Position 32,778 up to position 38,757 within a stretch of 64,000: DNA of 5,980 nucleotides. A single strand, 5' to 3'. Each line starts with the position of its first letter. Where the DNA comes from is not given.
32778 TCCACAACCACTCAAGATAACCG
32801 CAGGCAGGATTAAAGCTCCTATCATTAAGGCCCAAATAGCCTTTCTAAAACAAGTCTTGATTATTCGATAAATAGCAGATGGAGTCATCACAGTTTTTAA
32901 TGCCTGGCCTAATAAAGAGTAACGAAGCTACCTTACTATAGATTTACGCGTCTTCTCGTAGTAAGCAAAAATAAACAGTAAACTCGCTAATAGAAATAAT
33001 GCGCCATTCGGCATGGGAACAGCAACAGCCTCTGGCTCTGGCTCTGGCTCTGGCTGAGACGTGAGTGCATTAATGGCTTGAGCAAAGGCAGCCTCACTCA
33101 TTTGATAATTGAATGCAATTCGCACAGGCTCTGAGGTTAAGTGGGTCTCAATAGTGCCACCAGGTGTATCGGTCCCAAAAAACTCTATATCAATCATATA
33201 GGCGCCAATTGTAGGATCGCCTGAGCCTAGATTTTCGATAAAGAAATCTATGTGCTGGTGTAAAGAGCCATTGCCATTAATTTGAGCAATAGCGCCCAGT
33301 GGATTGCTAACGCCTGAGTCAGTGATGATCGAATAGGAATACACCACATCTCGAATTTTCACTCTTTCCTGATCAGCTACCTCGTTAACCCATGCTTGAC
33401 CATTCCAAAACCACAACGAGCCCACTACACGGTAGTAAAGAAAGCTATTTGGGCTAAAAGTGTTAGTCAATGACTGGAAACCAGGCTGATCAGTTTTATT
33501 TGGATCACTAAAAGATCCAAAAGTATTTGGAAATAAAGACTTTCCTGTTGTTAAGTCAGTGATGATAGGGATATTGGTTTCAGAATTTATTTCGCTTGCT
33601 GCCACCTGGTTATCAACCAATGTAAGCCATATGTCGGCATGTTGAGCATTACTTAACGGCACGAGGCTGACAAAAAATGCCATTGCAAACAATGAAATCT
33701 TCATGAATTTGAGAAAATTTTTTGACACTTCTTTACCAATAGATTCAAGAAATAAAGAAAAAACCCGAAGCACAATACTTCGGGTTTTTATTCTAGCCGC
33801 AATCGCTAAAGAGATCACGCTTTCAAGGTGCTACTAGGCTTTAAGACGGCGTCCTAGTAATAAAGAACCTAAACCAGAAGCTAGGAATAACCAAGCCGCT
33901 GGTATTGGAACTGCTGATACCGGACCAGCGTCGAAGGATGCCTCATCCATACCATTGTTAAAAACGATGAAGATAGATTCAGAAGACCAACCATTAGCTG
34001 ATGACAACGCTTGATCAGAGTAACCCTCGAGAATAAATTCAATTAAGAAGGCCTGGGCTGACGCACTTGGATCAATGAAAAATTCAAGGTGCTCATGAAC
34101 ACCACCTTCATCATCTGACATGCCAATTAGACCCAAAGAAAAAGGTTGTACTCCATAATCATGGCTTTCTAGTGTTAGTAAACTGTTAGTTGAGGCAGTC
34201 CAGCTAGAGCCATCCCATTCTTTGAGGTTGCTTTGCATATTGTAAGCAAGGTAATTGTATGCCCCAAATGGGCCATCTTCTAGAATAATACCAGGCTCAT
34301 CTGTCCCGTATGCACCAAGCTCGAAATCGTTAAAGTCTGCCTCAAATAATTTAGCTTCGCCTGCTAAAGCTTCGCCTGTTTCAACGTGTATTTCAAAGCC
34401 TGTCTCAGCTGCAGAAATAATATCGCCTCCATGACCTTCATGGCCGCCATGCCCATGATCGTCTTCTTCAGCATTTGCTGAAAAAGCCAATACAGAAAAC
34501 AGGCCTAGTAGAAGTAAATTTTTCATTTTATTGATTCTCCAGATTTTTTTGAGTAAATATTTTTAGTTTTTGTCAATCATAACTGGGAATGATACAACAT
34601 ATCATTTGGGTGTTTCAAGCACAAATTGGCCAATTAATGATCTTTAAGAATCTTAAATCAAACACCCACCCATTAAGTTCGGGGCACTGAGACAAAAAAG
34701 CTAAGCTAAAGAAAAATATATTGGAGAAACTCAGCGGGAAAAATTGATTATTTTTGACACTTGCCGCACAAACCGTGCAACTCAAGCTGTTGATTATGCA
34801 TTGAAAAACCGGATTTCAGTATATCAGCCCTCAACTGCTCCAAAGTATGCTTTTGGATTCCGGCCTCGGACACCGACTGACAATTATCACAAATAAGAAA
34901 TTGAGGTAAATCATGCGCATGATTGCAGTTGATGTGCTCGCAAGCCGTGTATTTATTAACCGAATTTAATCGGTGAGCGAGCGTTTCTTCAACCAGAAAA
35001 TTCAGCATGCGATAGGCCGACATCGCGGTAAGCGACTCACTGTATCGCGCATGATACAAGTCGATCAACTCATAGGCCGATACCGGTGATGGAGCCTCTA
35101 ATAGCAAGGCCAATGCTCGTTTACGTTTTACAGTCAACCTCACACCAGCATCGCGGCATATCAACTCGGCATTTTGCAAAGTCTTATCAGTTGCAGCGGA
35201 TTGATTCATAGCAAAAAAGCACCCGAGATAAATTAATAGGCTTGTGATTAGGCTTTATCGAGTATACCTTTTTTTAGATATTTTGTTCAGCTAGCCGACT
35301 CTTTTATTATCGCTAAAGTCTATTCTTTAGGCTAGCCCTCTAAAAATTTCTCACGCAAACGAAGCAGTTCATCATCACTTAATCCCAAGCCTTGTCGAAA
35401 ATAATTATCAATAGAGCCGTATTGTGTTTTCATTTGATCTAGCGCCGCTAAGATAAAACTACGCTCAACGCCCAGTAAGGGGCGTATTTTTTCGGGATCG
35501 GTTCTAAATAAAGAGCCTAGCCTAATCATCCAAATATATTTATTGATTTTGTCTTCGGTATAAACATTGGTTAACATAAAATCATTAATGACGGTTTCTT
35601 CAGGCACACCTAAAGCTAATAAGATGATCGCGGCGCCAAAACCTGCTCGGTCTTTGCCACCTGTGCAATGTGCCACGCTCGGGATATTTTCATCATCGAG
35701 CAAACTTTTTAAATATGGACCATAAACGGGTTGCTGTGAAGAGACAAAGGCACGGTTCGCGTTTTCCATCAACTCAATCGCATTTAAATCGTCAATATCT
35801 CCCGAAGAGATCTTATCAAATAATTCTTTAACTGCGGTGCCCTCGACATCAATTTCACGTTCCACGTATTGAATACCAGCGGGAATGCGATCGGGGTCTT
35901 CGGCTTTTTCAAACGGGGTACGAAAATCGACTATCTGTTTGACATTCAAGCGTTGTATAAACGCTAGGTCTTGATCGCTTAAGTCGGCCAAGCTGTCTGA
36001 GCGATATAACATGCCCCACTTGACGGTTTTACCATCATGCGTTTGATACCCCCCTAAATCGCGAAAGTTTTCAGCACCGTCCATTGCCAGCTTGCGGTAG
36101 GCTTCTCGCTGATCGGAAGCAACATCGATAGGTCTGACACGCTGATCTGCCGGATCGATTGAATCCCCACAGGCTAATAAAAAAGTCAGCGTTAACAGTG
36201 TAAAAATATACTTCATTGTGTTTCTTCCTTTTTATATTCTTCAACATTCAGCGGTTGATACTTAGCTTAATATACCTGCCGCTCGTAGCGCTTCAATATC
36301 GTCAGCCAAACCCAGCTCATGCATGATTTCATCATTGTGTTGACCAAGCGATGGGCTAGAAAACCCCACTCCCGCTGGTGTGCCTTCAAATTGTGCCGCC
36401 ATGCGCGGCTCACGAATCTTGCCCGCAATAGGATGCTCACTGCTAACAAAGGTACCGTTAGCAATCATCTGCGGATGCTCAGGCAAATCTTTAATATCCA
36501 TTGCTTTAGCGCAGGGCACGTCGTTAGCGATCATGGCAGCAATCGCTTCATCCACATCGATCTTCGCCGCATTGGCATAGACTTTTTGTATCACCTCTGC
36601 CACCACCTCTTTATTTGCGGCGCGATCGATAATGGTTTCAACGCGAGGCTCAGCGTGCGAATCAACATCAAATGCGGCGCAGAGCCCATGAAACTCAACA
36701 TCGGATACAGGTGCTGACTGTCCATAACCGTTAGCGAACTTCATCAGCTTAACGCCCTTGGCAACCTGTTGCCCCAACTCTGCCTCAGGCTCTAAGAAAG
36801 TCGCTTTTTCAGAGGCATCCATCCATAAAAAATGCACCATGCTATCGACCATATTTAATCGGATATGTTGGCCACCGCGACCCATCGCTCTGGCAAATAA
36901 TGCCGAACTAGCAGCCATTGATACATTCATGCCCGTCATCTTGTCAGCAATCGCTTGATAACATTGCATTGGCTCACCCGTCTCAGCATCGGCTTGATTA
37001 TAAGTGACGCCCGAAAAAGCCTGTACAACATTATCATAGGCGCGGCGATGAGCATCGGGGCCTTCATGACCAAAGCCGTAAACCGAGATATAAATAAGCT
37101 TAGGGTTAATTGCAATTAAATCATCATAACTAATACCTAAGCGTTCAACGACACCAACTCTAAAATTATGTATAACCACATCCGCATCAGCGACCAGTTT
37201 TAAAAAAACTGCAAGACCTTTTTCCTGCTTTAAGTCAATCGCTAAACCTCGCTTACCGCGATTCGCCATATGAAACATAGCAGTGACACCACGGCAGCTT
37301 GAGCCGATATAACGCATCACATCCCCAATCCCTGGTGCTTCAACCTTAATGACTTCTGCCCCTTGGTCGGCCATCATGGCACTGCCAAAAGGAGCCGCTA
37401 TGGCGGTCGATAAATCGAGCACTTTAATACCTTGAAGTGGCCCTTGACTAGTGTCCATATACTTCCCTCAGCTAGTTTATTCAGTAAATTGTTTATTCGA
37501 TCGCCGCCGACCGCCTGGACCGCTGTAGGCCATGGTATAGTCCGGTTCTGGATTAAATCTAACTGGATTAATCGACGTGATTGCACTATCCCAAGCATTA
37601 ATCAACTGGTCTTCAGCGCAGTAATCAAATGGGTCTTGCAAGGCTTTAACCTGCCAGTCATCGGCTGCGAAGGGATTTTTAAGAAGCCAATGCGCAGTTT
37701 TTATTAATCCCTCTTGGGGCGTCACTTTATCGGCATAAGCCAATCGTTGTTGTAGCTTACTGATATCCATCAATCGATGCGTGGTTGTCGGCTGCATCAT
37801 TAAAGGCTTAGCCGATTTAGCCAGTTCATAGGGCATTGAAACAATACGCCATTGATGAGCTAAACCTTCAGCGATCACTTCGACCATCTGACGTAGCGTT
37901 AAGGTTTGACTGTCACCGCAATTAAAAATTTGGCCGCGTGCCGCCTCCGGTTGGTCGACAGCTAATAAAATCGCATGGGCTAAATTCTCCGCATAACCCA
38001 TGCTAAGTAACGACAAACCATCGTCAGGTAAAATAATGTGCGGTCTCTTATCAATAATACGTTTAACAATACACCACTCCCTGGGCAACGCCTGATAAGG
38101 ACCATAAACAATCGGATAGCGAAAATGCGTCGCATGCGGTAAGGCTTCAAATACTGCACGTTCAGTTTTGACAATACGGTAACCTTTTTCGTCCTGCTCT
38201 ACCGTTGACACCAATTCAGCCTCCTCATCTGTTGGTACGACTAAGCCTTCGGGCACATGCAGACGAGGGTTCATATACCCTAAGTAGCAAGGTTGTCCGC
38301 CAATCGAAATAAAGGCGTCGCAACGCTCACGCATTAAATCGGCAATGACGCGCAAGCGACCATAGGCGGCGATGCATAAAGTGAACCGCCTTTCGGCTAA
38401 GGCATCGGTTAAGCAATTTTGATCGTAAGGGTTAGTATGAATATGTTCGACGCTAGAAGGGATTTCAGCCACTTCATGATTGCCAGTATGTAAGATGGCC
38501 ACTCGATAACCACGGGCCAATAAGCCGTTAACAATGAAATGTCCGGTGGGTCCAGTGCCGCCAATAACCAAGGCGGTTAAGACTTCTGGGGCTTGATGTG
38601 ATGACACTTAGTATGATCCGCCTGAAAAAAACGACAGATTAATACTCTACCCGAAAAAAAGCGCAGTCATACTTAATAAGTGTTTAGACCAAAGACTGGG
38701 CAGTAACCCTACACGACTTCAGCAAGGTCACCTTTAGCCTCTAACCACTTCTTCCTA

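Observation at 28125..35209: Candidate undescribed Zur-controlled surface metal-capture and TonB-dependent uptake system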

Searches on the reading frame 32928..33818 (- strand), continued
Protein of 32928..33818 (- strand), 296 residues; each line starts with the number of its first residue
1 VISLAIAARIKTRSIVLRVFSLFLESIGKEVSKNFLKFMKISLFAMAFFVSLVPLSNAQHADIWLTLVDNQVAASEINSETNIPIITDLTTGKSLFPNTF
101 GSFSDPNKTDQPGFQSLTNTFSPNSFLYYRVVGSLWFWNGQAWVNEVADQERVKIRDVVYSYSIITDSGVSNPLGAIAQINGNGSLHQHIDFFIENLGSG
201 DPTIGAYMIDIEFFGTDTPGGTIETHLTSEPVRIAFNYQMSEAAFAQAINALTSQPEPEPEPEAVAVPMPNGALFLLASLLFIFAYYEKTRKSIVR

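Call 95: search_protein_families(library=ncbifam, proteins=[L020:14281-14997:+, L020:13443-14192:+, L022:9267-9965:+, L019:12725-13444:+, L019:14290-15093:+, L021:10001-10759:+, L022:13116-13976:+], max_evalue=0.01)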
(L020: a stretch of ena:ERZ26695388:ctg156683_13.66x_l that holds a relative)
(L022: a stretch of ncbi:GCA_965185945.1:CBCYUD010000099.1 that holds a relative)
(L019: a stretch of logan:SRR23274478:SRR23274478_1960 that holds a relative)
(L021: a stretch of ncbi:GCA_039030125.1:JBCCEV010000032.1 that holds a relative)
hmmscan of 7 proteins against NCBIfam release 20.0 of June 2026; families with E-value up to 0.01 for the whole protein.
L020:14281-14997:+ (238 aa): 12 families
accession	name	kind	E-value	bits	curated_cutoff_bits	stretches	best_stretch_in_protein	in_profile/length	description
NF038126.1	PEP_CTERM_FxDxF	subfamily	2e-10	41.1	50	1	205-233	137-165/165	FxDxF family PEP-CTERM protein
NF038129.1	PEP_NF038129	equivalog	8e-08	32.4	65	1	190-233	147-194/194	NF038129 family PEP-CTERM protein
TIGR02595.1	PEP_CTERM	domain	8.9e-07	29.3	16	1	210-235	1-24/24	PEP-CTERM sorting domain-containing protein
NF035944.1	PEPxxWA-CTERM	domain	1e-06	28.5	35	1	210-233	1-24/24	PEPxxWA-CTERM sorting domain-containing protein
NF038120.1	PEP_CTERM_QFxxD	subfamily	4.2e-06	26.8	80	1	201-234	184-215/215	NF038120 family PEP-CTERM protein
NF033554.9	floc_PepA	equivalog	4.7e-05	23.3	80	1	199-235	227-260/261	flocculation-associated PEP-CTERM protein PepA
NF038119.1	PEP_CTERM_MHFG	equivalog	6.5e-05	23.4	100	1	199-234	225-260/260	MHFG family PEP-CTERM protein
NF038124.1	PEP_CTERM_TLD_A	exception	9.6e-05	22.1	100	1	207-234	208-235/235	PEP_CTERM-anchored TLD domain-containing protein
NF041538.1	PEP_EDSA_1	subfamily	0.00022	21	100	1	199-233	273-307/307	EDSAP-1 family PEP-CTERM protein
TIGR03370.1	VPLPA-CTERM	domain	0.0018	18.3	25.35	1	215-234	6-25/25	VPLPA-CTERM sorting domain-containing protein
NF038118.1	PEP_CTERM_CCXG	equivalog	0.0019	17.9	90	1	201-233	167-199/199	CCXG family PEP-CTERM protein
NF038125.1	PEP_CTERM_THxN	subfamily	0.0049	16.5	85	1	199-235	214-246/246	THxN family PEP-CTERM protein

L020:13443-14192:+ (249 aa): 3 families
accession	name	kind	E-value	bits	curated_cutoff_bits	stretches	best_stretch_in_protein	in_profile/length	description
NF033554.9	floc_PepA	equivalog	2.9e-05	24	80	1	130-234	149-261/261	flocculation-associated PEP-CTERM protein PepA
NF038120.1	PEP_CTERM_QFxxD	subfamily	0.0035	17.2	80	1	206-233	189-214/215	NF038120 family PEP-CTERM protein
NF038129.1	PEP_NF038129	equivalog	0.0043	16.9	65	1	202-233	163-194/194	NF038129 family PEP-CTERM protein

L022:9267-9965:+ (232 aa): 7 families
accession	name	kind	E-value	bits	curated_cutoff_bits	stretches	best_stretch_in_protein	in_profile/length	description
NF038129.1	PEP_NF038129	equivalog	7.6e-06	25.9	65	1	198-229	162-193/194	NF038129 family PEP-CTERM protein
NF038119.1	PEP_CTERM_MHFG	equivalog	4.1e-05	24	100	1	194-230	223-259/260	MHFG family PEP-CTERM protein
NF038126.1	PEP_CTERM_FxDxF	subfamily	8.8e-05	22.8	50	1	201-230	137-164/165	FxDxF family PEP-CTERM protein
NF035944.1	PEPxxWA-CTERM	domain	0.00077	19.3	35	1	207-230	1-23/24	PEPxxWA-CTERM sorting domain-containing protein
NF041538.1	PEP_EDSA_1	subfamily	0.0014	18.4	100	1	199-228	276-305/307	EDSAP-1 family PEP-CTERM protein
NF033554.9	floc_PepA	equivalog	0.003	17.4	80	1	200-230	230-260/261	flocculation-associated PEP-CTERM protein PepA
NF038120.1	PEP_CTERM_QFxxD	subfamily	0.0038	17.1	80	1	204-231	190-215/215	NF038120 family PEP-CTERM protein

L019:12725-13444:+ (239 aa): 2 families
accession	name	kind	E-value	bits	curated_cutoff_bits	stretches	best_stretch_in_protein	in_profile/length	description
NF033554.9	floc_PepA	equivalog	0.0021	17.9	80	1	165-238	189-261/261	flocculation-associated PEP-CTERM protein PepA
NF038129.1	PEP_NF038129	equivalog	0.0032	17.3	65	1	130-235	76-192/194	NF038129 family PEP-CTERM protein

L019:14290-15093:+ (267 aa): 1 family
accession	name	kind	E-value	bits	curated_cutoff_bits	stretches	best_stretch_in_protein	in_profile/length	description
NF005602.0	PRK07338.1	equivalog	0.00071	18.3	357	1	122-168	333-381/409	hydrolase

L021:10001-10759:+ (252 aa): 0 families

L022:13116-13976:+ (286 aa): 11 families
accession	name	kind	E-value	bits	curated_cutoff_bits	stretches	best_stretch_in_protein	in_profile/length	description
NF040463.1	all3515_fam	subfamily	4.4e-76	255.7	75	1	35-265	1-227/227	all3515 family Zur-repressed PEP-CTERM protein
NF038129.1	PEP_NF038129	equivalog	2.4e-09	37.3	65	1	231-285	140-194/194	NF038129 family PEP-CTERM protein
NF038126.1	PEP_CTERM_FxDxF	subfamily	1.1e-06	29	50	1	210-285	94-165/165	FxDxF family PEP-CTERM protein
NF038119.1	PEP_CTERM_MHFG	equivalog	3.9e-06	27.4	100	1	257-286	231-260/260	MHFG family PEP-CTERM protein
NF035944.1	PEPxxWA-CTERM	domain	4.4e-05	23.3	35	1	262-285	1-23/24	PEPxxWA-CTERM sorting domain-containing protein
NF033947.0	PEP-cistern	hypoth_equivalog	4.4e-05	23.3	60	1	200-284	112-195/195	cistern family PEP-CTERM protein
NF038124.1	PEP_CTERM_TLD_A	exception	4.9e-05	23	100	1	232-286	182-235/235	PEP_CTERM-anchored TLD domain-containing protein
NF038120.1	PEP_CTERM_QFxxD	subfamily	6.2e-05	23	80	1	247-286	189-215/215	NF038120 family PEP-CTERM protein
NF041538.1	PEP_EDSA_1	subfamily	0.00027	20.7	100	1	224-285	251-307/307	EDSAP-1 family PEP-CTERM protein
TIGR02595.1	PEP_CTERM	domain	0.00042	20.9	16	1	262-285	1-24/24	PEP-CTERM sorting domain-containing protein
NF041927.1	Xrt_dep_XDP1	equivalog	0.0043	17.1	125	0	259-284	216-242/242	exosortase-dependent surface protein XDP1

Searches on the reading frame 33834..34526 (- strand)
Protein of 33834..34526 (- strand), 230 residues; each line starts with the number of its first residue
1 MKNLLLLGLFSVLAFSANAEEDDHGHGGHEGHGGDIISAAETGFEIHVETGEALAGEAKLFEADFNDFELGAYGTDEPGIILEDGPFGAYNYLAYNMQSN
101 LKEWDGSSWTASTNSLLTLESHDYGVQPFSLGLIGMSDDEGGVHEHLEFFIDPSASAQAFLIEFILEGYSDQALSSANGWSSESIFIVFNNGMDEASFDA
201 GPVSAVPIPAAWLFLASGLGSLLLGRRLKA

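Call 3: search_protein_families(library=pfam, proteins=[window:33834-34526:-], max_evalue=0.1)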
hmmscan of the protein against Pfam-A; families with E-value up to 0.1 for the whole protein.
window:33834-34526:- (230 aa): 0 families

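Call 4: search_protein_families(library=ncbifam, proteins=[window:33834-34526:-], max_evalue=0.1)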
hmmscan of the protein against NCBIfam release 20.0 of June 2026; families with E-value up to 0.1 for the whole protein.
window:33834-34526:- (230 aa): 1 family
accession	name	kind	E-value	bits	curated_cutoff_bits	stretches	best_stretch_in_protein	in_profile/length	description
NF038129.1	PEP_NF038129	equivalog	0.0078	16.1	65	1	199-227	164-192/194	NF038129 family PEP-CTERM protein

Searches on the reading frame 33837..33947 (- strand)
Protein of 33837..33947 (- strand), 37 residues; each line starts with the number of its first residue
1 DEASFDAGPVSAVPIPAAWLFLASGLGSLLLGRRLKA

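Call 82: search_protein_families(library=ncbifam, proteins=[window:33837-33947:-], max_evalue=10)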
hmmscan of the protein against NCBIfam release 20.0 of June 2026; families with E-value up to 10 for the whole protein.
seq(37 aa): 3 families
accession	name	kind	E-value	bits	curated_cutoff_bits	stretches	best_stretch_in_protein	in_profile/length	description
NF038129.1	PEP_NF038129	equivalog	0.00048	20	65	1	6-34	164-192/194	NF038129 family PEP-CTERM protein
TIGR03370.1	VPLPA-CTERM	domain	0.026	14.5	25.35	1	13-35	1-23/25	VPLPA-CTERM sorting domain-containing protein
NF038119.1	PEP_CTERM_MHFG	equivalog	0.051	13.9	100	1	7-34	230-257/260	MHFG family PEP-CTERM protein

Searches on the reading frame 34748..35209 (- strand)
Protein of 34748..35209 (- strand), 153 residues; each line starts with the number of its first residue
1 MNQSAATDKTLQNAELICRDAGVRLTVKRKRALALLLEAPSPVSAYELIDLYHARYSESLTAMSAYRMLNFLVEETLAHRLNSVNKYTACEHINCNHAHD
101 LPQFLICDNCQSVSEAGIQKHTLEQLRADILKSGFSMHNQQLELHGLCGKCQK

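Call 3: search_protein_families(library=pfam, proteins=[window:34748-35209:-], max_evalue=0.1)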
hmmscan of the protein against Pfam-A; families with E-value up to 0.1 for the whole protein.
window:34748-35209:- (153 aa): 1 family
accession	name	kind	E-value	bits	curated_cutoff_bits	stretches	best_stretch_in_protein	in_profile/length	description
PF01475.25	FUR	-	9.3e-10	39.1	23.1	1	21-144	2-120/121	Ferric uptake regulator family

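Call 4: search_protein_families(library=ncbifam, proteins=[window:34748-35209:-], max_evalue=0.1)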
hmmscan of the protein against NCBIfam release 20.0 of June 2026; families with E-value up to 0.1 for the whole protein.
window:34748-35209:- (153 aa): 7 families
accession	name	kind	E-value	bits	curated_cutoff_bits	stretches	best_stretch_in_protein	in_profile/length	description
NF008646.0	PRK11639.1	equivalog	1.2e-26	93.4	167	1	5-152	4-147/171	zinc uptake transcriptional repressor Zur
NF051892.1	TransRegFurBacil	equivalog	2.7e-10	40.5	220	1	18-153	12-145/149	ferric iron uptake transcriptional regulator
NF052545.1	TransRegPerRClab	equivalog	5.5e-07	29.7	180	1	13-153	3-136/138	transcriptional regulator PerR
NF051891.1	TransRegFurHelico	equivalog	8.5e-07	29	200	1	8-153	8-147/148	ferric iron uptake transcriptional regulator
NF006999.0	PRK09462.1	equivalog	2.2e-05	24.1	146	1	18-150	8-135/148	ferric iron uptake transcriptional regulator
NF047406.1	TransRegPerRTherm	equivalog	7.8e-05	22.9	200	1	24-153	5-127/130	manganese-dependent transcriptional regulator PerR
NF047462.1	FUR_perox_PerRA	exception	0.032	14.7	200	1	9-142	3-135/142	peroxide-responsive transcriptional repressor PerRA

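Call 69: search_solved_structures(query=window:34748-35209:-, max_evalue=0.001)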
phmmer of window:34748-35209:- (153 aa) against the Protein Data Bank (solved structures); distinct sequences matched with E-value up to 0.001: 10.
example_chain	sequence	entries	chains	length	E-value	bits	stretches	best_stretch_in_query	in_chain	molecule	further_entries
7dh7_A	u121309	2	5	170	3.6e-24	88.6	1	12-152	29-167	Transcriptional regulator fur family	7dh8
4mtd_A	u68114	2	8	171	2.7e-19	72.8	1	5-151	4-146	Zinc uptake regulation protein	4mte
2o03_A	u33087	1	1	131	8.4e-07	32.3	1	20-152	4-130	probable Zinc uptake regulation protein FurB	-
2fe3_A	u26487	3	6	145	3.8e-06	30.2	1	14-153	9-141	Peroxide operon regulator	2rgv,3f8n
6d57_A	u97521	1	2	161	5e-06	29.8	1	7-152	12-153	Ferric uptake regulation protein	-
4ets_A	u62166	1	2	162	5.1e-06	29.8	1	7-152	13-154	Ferric uptake regulation protein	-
5nl9_A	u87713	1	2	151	6.9e-05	26.1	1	9-144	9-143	Transcriptional regulator (FUR family)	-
9ire_A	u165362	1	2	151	9.9e-05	25.6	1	20-152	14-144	Ferric uptake regulation protein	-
2w57_A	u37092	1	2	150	0.00039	23.7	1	18-150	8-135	FERRIC UPTAKE REGULATION PROTEIN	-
8j6w_A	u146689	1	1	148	0.00068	22.9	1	18-150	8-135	Ferric uptake regulation protein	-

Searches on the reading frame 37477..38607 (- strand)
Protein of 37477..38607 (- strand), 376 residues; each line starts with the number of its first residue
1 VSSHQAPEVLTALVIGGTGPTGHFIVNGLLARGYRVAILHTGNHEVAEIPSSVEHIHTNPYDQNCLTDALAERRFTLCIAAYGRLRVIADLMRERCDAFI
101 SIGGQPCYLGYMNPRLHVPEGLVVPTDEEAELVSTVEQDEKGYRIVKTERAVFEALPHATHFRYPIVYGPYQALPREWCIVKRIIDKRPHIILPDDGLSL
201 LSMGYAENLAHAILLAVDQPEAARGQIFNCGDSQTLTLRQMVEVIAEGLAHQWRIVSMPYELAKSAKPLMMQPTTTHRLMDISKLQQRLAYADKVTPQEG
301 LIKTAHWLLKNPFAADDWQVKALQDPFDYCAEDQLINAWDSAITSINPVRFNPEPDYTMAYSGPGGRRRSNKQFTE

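Call 90: search_protein_families(library=pfam, proteins=[window:37477-38607:-], max_evalue=0.00001)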
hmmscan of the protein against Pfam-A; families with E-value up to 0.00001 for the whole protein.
window:37477-38607:- (376 aa): 1 family
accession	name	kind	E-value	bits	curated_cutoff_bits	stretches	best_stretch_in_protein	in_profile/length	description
PF01370.27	Epimerase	-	6.8e-09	35.9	20.9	0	158-231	163-240/240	NAD dependent epimerase/dehydratase family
